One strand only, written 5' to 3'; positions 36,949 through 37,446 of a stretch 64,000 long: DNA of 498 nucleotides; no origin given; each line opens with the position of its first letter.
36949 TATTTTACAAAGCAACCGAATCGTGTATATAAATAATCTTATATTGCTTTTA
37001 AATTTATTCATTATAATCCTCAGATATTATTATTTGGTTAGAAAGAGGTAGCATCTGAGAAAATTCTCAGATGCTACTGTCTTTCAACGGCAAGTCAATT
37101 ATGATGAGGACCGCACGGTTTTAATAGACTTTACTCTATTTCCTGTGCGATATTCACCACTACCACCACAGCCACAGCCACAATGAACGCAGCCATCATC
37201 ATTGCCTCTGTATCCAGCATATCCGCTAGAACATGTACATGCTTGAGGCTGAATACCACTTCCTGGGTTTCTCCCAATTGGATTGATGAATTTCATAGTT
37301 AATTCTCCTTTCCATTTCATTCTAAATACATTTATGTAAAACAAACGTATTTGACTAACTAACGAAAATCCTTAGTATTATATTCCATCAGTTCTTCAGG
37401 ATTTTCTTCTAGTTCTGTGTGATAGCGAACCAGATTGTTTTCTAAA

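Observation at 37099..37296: Unannotated-size precursor: 65-aa peptide with a CxC ... CxxCxCxC core and a long basic/hydroxyl tail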

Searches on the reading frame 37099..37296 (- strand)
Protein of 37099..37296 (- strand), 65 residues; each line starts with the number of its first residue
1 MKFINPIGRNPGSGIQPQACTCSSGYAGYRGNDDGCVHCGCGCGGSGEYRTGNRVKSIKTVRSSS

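Call 5: search_protein_families(library=ncbifam, proteins=[window:37099-37296:-], max_evalue=0.01)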
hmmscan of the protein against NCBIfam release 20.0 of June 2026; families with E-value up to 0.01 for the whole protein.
window:37099-37296:- (65 aa): 2 families
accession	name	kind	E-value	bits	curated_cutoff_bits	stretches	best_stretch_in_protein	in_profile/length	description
TIGR04067.1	oc_CLOSPO_01332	equivalog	7.2e-31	106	45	1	1-58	1-59/59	Apre_1838 family putative sactipeptide bacteriocin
NF035954.1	ocin_CA_C0660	subfamily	0.00012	22.1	60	1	1-51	1-53/64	CA_C0660 family putative sactipeptide bacteriocin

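Call 6: search_protein_families(library=pfam, proteins=[window:37099-37296:-], max_evalue=0.01)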
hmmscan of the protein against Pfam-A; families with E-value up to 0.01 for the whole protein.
window:37099-37296:- (65 aa): 0 families

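Call 8: find_homologous_proteins(query=window:37099-37296:-, max_evalue=0.01)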
Query window:37099-37296:- (65 aa): 26 proteins with E <= 0.01 among 26 candidates.
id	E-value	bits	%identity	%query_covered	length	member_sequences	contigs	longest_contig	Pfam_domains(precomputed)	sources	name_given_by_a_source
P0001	5.9e-37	142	100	100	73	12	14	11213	PF27802.1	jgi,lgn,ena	-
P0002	9.2e-32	126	83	100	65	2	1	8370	PF27802.1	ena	-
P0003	4.0e-31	124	78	100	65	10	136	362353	PF27802.1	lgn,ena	-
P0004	1.2e-30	122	81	98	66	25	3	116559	PF27802.1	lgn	-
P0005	1.4e-30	122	78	100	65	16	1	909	PF27802.1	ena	-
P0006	4.3e-30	121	80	100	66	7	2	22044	PF27802.1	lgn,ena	-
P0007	5.7e-30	120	78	100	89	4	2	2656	PF27802.1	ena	-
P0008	5.7e-30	120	77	100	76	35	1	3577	PF27802.1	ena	-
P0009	5.7e-30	120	78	100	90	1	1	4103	PF27802.1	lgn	-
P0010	1.2e-29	119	77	100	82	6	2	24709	PF27802.1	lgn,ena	-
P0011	1.3e-29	119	79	95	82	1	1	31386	PF27802.1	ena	-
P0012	1.4e-29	119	79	97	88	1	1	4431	PF27802.1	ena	-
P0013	1.6e-29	119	79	97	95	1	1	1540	PF27802.1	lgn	-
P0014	2.7e-29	118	77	100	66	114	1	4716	PF27802.1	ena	-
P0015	9.3e-28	113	77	100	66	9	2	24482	PF27802.1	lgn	-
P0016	1.5e-27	113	85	85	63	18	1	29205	PF27802.1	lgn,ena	-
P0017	2.6e-27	112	76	97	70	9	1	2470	PF27802.1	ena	-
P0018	2.3e-25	106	78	91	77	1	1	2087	PF27802.1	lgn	-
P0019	2.4e-24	102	72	98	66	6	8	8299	PF27802.1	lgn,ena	-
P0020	4.7e-23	98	68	100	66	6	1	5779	PF27802.1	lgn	-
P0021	4.7e-22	95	82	58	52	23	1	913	PF27802.1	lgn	-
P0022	3.7e-21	92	63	100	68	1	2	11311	PF27802.1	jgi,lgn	jgi:putative bacteriocin precursor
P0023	5.5e-20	89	84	66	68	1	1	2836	PF27802.1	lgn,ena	-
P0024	7.4e-16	76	55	98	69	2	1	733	PF27802.1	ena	-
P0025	4.7e-11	60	77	54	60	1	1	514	PF27802.1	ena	-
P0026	2.6e-10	58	79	51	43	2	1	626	PF27802.1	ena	-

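Call 9: search_solved_structures(query=window:37099-37296:-, max_evalue=10, show_alignments=3)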
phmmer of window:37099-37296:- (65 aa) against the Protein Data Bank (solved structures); distinct sequences matched with E-value up to 10: 4.
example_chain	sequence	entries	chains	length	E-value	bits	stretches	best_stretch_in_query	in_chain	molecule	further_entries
7on7_A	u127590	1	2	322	5.3e-05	26.9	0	34-60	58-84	SAKe6BE-L2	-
2oc3_A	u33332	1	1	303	0.74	13.8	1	31-57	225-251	Tyrosine-protein phosphatase non-receptor type 18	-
3vc1_A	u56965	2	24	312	0.92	13.5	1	26-58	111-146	Geranyl diphosphate 2-C-methyltransferase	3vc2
4cl1_A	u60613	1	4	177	1.6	12.7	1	13-52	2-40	NON-STRUCTURAL PROTEIN 5A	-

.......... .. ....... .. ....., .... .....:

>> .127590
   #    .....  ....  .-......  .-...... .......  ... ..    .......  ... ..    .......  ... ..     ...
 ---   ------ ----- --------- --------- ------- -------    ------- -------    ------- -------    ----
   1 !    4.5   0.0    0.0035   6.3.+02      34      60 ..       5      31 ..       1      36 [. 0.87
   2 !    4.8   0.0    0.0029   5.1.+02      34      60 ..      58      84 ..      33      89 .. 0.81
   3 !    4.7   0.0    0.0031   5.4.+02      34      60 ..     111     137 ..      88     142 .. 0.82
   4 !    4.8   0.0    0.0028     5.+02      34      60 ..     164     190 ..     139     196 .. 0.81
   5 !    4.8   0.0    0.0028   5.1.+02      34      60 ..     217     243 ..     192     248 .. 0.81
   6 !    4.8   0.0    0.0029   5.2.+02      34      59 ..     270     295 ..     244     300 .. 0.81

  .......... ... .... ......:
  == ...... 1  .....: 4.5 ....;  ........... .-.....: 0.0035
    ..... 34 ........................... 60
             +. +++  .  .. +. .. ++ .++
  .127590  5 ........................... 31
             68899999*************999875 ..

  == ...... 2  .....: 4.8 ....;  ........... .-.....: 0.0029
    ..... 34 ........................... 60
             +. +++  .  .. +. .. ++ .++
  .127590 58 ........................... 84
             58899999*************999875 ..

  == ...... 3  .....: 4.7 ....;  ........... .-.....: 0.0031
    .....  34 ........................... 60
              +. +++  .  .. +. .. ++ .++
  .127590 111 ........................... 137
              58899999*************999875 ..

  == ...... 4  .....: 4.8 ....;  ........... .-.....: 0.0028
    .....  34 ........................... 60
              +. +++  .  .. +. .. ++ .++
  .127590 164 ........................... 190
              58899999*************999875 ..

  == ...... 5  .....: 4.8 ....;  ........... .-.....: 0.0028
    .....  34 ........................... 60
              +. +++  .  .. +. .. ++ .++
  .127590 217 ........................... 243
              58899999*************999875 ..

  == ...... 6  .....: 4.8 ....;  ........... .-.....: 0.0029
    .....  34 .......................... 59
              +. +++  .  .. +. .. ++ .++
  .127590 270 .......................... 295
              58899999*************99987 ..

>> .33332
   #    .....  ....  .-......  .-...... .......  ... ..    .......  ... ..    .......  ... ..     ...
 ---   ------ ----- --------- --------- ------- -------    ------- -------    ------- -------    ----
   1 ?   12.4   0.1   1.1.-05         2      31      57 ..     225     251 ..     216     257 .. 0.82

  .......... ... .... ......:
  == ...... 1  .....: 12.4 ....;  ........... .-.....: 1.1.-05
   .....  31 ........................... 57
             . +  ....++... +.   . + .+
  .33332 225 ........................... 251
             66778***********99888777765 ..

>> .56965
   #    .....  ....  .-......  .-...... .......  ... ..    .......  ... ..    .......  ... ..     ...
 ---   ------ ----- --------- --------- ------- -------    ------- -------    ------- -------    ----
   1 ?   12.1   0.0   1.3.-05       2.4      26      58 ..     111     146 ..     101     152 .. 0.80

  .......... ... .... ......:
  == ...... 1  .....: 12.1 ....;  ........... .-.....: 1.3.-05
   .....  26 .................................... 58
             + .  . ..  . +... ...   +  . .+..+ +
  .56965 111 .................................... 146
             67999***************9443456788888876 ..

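Call 11: find_related_loci(query=A1, collection=genome_contigs, flank=6000)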
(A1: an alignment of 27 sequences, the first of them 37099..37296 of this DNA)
Query A1 (65 aa) in genome_contigs; peptide patterns used: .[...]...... (x = any residue, [..] = any of these).
100 stretches matched a pattern; 19 encode a relative of the query (tblastn E <= 1e-3); 19 distinct loci.
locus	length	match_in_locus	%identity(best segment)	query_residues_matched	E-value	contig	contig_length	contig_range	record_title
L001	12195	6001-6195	95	1-65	2e-38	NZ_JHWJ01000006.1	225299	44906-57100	[Clostridium] aerotolerans DSM 5434 T546DRAFT_scaffold00006.6_C, whole genome shotgun sequence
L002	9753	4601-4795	77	1-65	1e-33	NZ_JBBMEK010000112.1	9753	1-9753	Coprococcus intestinihominis strain CLA-AA-H190 CLAAAH190_contig_112_length_9753, whole genome shotgun sequence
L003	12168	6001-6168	98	1-56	1e-33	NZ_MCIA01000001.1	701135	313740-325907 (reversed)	Lacrimispora algidixylanolytica strain SPL73 contig_1, whole genome shotgun sequence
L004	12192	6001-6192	77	1-64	3e-32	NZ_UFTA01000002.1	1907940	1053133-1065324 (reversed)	Anaerococcus octavius strain NCTC9810, whole genome shotgun sequence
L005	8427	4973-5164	75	1-64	1e-31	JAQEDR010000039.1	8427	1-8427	Peptoniphilaceae bacterium AM52-5BH AM52-5BH.Scaf39, whole genome shotgun sequence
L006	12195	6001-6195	75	1-65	4e-31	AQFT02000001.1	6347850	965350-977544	Eubacterium plexicaudatum ASF492 C823_01, whole genome shotgun sequence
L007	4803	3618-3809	70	1-64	6e-30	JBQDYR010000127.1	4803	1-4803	MAG: Anaerococcus sp. isolate AOP43_E1_surf _bin _9 AOP43_E1_surf.bin.9_130, whole genome shotgun sequence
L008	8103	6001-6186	94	1-62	2e-27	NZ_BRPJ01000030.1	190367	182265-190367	Lacrimispora amygdalina strain DSM 12857 sequence030, whole genome shotgun sequence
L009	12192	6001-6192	77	1-64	1e-25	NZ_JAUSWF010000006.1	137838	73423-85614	Aedoeadaptatus ivorii strain DSM 10022 Ga0480185_06, whole genome shotgun sequence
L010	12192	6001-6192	77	1-64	1e-25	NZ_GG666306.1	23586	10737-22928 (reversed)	Anaerococcus tetradius ATCC 35098 SCAFFOLD12, whole genome shotgun sequence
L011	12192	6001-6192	77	1-64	1e-25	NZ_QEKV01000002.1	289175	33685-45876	Ezakiella coagulans strain DSM 20705 Ga0215668_102, whole genome shotgun sequence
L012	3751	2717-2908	77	1-64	1e-25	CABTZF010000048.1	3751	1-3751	MAG TPA_asm: uncultured Peptoniphilus sp. isolate MGYG-HGUT-03802 genome assembly, contig: GUT_GENOME244253_48, whole ge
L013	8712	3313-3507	78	1-65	1e-23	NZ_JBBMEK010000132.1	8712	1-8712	Coprococcus intestinihominis strain CLA-AA-H190 CLAAAH190_contig_132_length_8712, whole genome shotgun sequence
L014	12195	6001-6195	78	1-65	1e-23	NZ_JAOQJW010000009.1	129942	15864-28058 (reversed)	Dorea amylophila strain H5_25 .14207_7_37.9, whole genome shotgun sequence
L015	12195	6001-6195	78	1-65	1e-23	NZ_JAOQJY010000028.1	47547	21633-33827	Gallintestinimicrobium propionicum strain Sanger_16 .14207_7_45.28, whole genome shotgun sequence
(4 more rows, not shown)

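Call 39: search_protein_families(library=ncbifam, proteins=[L004:4420-5931:+, L014:4405-5919:+], max_evalue=1e-40)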
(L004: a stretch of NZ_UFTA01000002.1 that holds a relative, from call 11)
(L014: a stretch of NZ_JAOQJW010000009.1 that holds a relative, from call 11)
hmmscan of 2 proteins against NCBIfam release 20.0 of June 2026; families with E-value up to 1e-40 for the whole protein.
L004:4420-5931:+ (504 aa): 8 families
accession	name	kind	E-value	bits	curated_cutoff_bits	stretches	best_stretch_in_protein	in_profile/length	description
NF035951.1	rSAM_RumMC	equivalog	3.2e-137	458.3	720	1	4-503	7-509/510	RumMC family radical SAM sactipeptide maturase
TIGR04068.1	rSAM_ocin_clost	equivalog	1.7e-90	304.2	500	1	15-484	3-453/462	Cys-rich peptide radical SAM maturase CcpM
NF038170.1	lachnocin_rSAM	equivalog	2.7e-57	194.6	550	1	13-283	3-251/440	lachnocin radical SAM maturase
TIGR03906.1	quino_hemo_SAM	equivalog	1.2e-47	162.6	453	0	64-259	58-246/467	quinohemoprotein amine dehydrogenase maturation protein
TIGR04148.1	GG_samocin_CFB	equivalog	2.7e-46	158.6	300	1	106-496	15-405/411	radical SAM peptide maturase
NF047865.1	rSAM_PapB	equivalog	6.3e-46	157.1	340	1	107-258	2-153/330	PapB family radical SAM/SPASM ranthipeptide maturase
TIGR04064.1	rSAM_nif11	equivalog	4e-45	154.4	518.7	1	58-475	25-424/459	nif11-like peptide radical SAM maturase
TIGR03974.1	rSAM_six_Cys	equivalog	2.4e-41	142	425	0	26-260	13-250/451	thioether cross-link-forming SCIFF peptide maturase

L014:4405-5919:+ (505 aa): 9 families
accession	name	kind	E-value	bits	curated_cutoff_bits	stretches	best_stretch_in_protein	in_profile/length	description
NF035951.1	rSAM_RumMC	equivalog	2.9e-141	471.6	720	1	11-503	9-503/510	RumMC family radical SAM sactipeptide maturase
TIGR04068.1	rSAM_ocin_clost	equivalog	1.5e-94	317.5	500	1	20-497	3-460/462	Cys-rich peptide radical SAM maturase CcpM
NF038170.1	lachnocin_rSAM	equivalog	1.4e-59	202.1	550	1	18-279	3-241/440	lachnocin radical SAM maturase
TIGR04148.1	GG_samocin_CFB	equivalog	3.9e-50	171.3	300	1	111-502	15-405/411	radical SAM peptide maturase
NF047865.1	rSAM_PapB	equivalog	2.1e-49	168.6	340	1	112-261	2-150/330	PapB family radical SAM/SPASM ranthipeptide maturase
TIGR03906.1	quino_hemo_SAM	equivalog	2.7e-49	168.1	453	0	55-266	41-247/467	quinohemoprotein amine dehydrogenase maturation protein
TIGR03974.1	rSAM_six_Cys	equivalog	1.2e-46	159.6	425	0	31-265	13-249/451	thioether cross-link-forming SCIFF peptide maturase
NF040492.1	not_ScfB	exception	3.7e-44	151.3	855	0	21-270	6-251/450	ScfB-related radical SAM/SPASM orphan maturase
TIGR04064.1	rSAM_nif11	equivalog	7.6e-44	150.2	518.7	1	71-266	33-230/459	nif11-like peptide radical SAM maturase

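Call 40: search_dna_similar(query=window:37099-37296:-, collection=plasmids, mode=protein, max_evalue=0.001)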
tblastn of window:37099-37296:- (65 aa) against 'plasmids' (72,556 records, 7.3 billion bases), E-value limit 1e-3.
Records with a match: 1; places in all: 1; records where one place covers at least 80% of the query: 1.
Best place of each record, by identity: 60-80% 1.
By first word of the organism name: Anaerococcus 1.
By predicted mobility (MOB-suite, as given by PLSDB): conjugative 1.
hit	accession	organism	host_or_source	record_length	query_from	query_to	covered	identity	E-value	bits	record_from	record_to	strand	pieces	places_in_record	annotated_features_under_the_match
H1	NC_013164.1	Anaerococcus prevotii DSM 20548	-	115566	1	64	98%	70.3%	2e-17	81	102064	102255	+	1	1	Apre_1838 family putative sactipeptide bacteriocin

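Call 43: get_annotated_region(hit=H1, flank=9000)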
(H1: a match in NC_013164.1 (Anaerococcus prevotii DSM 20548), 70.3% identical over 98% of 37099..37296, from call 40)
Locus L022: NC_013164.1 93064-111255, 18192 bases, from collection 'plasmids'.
description: Anaerococcus prevotii DSM 20548 plasmid pAPRE01, complete sequence
organism: Anaerococcus prevotii DSM 20548 (NCBI taxid 525919)
taxonomy: Bacteria; Bacillota; Tissierellia; Tissierellales; Peptoniphilaceae; Anaerococcus; Anaerococcus prevotii; Anaerococcus prevotii DSM 20548
host: -; source: -; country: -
typing (MOB-suite, as given by PLSDB): conjugative; replicon rep_cluster_1663; relaxase MOBQ; mating-pair formation MPF_T
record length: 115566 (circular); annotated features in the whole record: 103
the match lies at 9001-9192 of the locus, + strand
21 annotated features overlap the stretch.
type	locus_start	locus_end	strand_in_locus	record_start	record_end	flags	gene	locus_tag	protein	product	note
CDS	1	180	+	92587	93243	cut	-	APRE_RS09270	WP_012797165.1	hypothetical protein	-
CDS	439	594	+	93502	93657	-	-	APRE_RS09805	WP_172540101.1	hypothetical protein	-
CDS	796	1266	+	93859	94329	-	-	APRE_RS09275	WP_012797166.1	hypothetical protein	-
CDS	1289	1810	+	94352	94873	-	-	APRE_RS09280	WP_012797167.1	DUF2975 domain-containing protein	-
CDS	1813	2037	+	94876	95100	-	-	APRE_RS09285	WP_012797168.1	helix-turn-helix transcriptional regulator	-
CDS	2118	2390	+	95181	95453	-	-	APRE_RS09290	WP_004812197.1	type II toxin-antitoxin system RelB/DinJ family antitoxin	GO:0006355 - regulation of DNA-templated transcription [Evidence IEA]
CDS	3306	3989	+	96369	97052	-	-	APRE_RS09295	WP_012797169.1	response regulator transcription factor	GO:0000160 - phosphorelay signal transduction system [Evidence IEA]; GO:0006355 - regulation of DNA-templated ...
CDS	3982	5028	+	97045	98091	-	-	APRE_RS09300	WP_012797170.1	HAMP domain-containing sensor histidine kinase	GO:0007165 - signal transduction [Evidence IEA]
CDS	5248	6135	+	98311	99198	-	-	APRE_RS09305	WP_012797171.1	ABC transporter ATP-binding protein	-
CDS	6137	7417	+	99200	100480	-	-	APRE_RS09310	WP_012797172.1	ABC transporter permease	-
CDS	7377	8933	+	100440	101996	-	-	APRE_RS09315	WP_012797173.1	radical SAM protein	-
CDS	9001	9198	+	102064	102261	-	-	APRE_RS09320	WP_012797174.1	Apre_1838 family putative sactipeptide bacteriocin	GO:0030152 - bacteriocin biosynthetic process [Evidence IEA]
CDS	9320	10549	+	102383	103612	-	-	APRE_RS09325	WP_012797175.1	ABC transporter permease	-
CDS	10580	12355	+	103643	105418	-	-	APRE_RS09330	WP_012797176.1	ABC transporter ATP-binding protein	-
CDS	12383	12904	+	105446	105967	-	-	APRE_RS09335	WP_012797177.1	VanZ family protein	GO:0071555 - cell wall organization [Evidence IEA]; GO:0046677 - response to antibiotic [Evidence IEA]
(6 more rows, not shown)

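Call 50: search_protein_representatives(alignment_id=A3)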
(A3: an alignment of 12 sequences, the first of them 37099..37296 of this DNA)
Query: 12 sequences, 66 profile positions. Proteins with E-value up to 0.001 (for the whole library): 97; up to 1e-10: 32; up to 1e-30: 3. The best 97 are listed.
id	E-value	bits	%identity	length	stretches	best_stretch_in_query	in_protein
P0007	4.8e-35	135.7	-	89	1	1-65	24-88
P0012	9.3e-34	131.5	-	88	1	1-63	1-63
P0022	1.5e-31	124.5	-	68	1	1-65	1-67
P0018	2.4e-29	117.4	-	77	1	5-65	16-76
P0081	2.8e-27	110.8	-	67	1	1-64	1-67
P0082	3.9e-25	103.9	-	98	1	1-65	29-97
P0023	2.0e-21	92.1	-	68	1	1-43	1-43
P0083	5.0e-21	90.8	-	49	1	19-65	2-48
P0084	8.2e-20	86.9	-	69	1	3-65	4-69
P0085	1.6e-19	85.9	-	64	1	1-64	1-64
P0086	2.2e-18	82.3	-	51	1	1-38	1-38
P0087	9.0e-18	80.3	-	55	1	1-41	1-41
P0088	4.8e-17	78.0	-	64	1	1-64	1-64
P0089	6.3e-17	77.6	-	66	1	1-63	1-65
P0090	8.8e-16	74.0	-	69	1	1-64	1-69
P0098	8.0e-13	64.5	-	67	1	1-64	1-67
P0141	6.2e-06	42.4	-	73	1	1-64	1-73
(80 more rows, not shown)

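Call 52: predict_structure(alignment_id=A3)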
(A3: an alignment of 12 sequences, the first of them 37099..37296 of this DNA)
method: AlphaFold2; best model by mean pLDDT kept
length: 65 residues; sequences in the alignment: 12
mean_pLDDT: 35.6   pTM: 0.14
mean pLDDT of the five models: 35.6, 35.2, 34.9, 34.2, 34.2
residues with pLDDT >= 90: 0; 70-90: 0; 50-70: 0; < 50: 65
segments of 3 or more residues with pLDDT < 50: 1-65
pLDDT, mean of each block of 10 residues (from residue 1): 35 37 38 36 36 34 31
secondary structure: DSSP gave nothing for this model
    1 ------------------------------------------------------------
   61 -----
elements in order:

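Call 56: find_encoding_contigs(protein=P0098, flank=6000, max_places=2)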
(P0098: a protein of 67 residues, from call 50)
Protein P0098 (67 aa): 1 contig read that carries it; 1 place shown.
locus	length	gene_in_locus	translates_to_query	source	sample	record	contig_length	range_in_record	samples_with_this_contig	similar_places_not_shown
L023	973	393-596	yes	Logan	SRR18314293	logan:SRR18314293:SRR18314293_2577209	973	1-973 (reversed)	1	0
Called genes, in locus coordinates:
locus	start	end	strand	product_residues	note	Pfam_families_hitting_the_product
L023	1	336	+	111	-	?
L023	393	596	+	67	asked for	PF27802:Bacteriocin_CLOSPO-01332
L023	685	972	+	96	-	?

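Call 57: find_encoding_contigs(protein=P0141, flank=6000, max_places=2)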
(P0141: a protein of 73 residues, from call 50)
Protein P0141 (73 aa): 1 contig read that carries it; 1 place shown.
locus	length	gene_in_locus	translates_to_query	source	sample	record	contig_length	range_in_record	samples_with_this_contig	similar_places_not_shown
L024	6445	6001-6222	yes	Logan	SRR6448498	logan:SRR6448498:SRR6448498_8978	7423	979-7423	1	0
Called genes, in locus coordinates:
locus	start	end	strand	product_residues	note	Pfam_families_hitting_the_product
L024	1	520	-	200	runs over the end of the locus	PF04647:AgrB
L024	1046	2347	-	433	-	PF14501:HATPase_c_5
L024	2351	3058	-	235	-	PF00072:Response_reg (weak), PF04397:LytTR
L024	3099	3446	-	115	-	PF12844:HTH_19, PF13560:HTH_31, PF01381:HTH_3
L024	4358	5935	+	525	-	PF04055:Radical_SAM, PF13353:Fer4_12 (weak)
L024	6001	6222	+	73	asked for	PF27802:Bacteriocin_CLOSPO-01332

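Call 65: list_cluster_members(proteins=[window:37099-37296:-, P0014])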
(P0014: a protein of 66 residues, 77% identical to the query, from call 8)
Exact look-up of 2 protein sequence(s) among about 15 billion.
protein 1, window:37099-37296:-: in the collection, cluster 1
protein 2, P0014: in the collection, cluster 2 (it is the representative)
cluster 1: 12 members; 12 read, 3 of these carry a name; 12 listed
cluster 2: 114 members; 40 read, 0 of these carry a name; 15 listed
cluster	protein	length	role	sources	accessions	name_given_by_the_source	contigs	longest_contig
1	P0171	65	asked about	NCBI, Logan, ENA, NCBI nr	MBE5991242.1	MAG: putative bacteriocin precursor [Paenibacillaceae bacterium] | putative bacteriocin precursor [Paenibacillaceae bacterium]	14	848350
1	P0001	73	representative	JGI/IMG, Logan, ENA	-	-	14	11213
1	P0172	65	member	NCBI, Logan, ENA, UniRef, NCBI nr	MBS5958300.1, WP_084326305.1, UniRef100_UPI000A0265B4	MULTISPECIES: Apre_1838 family putative sactipeptide bacteriocin [Lacrimispora] | Apre_1838 family putative sactipeptide bacteriocin n=1 Tax=Lacrimispora TaxID=2719231 ...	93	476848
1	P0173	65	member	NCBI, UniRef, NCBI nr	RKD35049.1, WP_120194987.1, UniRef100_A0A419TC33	Apre_1838 family putative sactipeptide bacteriocin [Lacrimispora algidixylanolytica] | Putative bacteriocin n=1 Tax=Lacrimispora algidixylanolytica TaxID=94868 ...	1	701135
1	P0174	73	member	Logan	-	-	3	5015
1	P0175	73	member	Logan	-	-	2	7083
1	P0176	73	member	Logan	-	-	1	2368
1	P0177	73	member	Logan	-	-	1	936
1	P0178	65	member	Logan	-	-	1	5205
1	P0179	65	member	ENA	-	-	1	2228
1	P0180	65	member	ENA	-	-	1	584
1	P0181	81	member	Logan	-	-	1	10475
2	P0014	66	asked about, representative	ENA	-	-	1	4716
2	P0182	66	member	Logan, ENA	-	-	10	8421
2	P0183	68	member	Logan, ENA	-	-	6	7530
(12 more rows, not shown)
